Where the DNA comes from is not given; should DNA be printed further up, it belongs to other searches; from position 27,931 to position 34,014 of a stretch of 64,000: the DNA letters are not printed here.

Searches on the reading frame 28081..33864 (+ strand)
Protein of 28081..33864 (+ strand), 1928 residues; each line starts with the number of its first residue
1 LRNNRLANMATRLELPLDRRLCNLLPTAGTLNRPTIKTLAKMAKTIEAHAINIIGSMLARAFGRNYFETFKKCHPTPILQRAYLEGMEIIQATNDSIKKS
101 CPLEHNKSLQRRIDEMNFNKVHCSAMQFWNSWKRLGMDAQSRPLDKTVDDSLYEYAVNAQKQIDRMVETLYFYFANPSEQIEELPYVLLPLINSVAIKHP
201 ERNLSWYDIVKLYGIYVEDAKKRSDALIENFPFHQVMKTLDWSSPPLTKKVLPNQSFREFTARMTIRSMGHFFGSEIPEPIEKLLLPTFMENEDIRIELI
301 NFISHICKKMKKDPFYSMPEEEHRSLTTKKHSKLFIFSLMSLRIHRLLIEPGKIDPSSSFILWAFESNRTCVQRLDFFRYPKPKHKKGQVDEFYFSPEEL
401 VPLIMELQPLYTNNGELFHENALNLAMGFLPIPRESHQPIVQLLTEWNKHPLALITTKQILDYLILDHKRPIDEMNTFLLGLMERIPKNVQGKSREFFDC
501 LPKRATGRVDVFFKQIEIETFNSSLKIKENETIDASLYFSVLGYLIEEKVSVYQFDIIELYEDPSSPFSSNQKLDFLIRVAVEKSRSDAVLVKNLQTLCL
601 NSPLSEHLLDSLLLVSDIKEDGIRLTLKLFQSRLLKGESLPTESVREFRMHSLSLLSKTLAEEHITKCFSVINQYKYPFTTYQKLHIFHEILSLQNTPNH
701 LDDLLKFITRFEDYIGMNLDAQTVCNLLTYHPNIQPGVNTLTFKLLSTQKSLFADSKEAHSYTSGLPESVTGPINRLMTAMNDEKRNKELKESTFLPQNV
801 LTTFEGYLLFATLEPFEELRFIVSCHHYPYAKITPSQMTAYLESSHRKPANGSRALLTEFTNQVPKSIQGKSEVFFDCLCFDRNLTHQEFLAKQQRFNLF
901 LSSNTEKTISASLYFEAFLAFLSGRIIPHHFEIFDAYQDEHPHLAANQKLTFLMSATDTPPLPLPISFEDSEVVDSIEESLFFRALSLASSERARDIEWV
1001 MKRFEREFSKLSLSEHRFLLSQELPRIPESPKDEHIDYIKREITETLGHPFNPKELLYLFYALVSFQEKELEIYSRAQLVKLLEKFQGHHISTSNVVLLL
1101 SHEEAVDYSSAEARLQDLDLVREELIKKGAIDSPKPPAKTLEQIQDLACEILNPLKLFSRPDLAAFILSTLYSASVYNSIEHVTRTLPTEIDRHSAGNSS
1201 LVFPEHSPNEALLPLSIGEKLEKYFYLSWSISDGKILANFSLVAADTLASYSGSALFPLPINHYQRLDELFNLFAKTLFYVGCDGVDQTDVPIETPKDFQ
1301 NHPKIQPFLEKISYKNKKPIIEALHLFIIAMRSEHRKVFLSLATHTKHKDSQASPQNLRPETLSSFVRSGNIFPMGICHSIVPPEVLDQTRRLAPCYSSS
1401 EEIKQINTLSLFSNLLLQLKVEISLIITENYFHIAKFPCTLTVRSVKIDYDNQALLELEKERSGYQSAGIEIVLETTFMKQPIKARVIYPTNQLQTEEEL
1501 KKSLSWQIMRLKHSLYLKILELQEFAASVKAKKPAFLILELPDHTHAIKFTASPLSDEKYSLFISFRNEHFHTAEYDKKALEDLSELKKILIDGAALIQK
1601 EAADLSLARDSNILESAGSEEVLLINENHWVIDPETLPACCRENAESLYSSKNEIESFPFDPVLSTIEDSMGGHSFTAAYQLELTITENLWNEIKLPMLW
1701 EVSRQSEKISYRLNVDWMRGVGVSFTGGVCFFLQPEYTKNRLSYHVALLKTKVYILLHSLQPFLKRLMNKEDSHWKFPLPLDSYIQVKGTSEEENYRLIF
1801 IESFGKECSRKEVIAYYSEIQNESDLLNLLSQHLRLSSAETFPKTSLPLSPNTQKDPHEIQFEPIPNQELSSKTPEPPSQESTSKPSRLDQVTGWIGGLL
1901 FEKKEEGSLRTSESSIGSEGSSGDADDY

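Call 56: search_protein_families(library=pfam, proteins=[window:28081-33864:+], max_evalue=1)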
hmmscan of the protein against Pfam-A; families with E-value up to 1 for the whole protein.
window:28081-33864:+ (1928 aa): 1 family
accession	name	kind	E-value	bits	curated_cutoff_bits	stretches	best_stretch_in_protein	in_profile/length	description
PF08349.16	DUF1722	-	0.24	12.1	22.5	0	1030-1102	25-97/117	Protein of unknown function (DUF1722)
